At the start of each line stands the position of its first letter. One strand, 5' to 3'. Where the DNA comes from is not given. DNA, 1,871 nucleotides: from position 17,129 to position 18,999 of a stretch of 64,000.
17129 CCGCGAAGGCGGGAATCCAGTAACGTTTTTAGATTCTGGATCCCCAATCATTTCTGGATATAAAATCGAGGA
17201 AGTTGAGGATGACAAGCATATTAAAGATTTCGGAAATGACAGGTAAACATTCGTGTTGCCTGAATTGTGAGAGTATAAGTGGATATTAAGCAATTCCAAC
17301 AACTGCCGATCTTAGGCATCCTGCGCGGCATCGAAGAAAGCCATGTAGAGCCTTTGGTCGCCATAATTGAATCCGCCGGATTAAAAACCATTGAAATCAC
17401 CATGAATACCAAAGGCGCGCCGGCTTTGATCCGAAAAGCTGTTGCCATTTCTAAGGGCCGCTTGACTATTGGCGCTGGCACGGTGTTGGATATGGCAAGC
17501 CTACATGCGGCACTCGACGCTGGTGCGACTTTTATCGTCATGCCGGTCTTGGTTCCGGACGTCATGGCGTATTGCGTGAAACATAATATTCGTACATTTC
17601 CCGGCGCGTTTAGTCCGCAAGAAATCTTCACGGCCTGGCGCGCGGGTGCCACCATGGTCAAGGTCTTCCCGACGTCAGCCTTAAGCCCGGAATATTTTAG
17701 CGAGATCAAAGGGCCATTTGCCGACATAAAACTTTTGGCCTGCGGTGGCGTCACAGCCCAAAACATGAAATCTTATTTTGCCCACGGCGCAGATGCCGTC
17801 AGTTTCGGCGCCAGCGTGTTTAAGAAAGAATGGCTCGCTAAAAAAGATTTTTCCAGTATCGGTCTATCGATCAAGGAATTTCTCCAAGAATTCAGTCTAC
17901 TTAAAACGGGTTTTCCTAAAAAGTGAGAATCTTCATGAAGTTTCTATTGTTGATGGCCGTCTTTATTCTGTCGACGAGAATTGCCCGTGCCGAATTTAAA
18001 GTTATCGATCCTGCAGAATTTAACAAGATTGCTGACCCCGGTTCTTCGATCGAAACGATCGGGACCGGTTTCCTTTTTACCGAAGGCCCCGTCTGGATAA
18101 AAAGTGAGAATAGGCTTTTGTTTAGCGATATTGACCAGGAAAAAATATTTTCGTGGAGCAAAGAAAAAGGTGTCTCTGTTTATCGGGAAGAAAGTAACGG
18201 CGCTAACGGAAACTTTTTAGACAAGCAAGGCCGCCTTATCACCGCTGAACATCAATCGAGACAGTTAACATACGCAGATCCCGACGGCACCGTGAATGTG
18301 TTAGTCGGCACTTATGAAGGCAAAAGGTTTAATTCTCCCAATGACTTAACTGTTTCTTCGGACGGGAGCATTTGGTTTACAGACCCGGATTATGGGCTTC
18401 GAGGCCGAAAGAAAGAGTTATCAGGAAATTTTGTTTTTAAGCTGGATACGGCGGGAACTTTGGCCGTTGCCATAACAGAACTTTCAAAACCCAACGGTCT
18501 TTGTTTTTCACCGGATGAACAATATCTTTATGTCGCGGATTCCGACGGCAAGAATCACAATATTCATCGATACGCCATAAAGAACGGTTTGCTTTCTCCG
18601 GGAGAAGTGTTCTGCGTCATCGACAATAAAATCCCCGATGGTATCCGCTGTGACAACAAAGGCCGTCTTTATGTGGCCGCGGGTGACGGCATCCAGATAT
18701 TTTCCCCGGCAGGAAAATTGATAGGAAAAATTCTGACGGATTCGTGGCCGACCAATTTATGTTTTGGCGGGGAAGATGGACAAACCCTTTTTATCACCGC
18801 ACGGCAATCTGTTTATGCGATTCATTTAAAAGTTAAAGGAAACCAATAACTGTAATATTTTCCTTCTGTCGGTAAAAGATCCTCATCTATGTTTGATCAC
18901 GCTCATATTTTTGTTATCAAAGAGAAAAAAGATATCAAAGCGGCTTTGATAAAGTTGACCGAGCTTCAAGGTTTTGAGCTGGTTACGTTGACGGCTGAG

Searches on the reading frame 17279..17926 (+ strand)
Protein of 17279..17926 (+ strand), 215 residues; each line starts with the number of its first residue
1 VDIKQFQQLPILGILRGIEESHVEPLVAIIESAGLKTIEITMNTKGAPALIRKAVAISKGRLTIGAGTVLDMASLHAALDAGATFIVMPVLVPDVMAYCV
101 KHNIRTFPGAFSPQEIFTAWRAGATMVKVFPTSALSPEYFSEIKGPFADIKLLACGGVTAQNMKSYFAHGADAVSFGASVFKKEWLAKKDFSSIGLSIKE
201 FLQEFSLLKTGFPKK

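Call 29: search_protein_families(library=pfam, proteins=[window:17279-17926:+], max_evalue=0.00001)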
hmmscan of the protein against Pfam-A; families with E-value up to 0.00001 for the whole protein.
window:17279-17926:+ (215 aa): 1 family
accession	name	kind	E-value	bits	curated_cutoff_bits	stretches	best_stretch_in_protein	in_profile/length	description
PF01081.25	Aldolase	-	2.3e-33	115.7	27.8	1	5-194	4-193/196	KDPG and KHG aldolase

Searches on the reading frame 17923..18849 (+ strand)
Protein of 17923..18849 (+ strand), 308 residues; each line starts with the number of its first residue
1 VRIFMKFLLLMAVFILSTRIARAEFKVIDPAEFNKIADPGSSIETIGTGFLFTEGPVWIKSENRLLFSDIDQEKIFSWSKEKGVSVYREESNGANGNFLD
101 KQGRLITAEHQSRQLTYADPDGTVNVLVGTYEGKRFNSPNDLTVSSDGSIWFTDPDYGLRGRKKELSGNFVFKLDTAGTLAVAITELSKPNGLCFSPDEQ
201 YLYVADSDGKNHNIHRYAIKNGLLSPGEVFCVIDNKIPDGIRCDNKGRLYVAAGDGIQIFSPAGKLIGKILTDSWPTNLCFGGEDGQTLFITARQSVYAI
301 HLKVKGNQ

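Call 29: search_protein_families(library=pfam, proteins=[window:17923-18849:+], max_evalue=0.00001)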
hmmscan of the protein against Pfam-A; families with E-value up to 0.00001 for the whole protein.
window:17923-18849:+ (308 aa): 2 families
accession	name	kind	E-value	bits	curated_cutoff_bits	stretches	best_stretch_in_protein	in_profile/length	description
PF08450.18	SGL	-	6.6e-50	170.4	26.3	1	52-293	1-244/246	SMP-30/Gluconolactonase/LRE-like region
PF01436.27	NHL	-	1.1e-07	32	20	0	187-217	1-28/28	NHL repeat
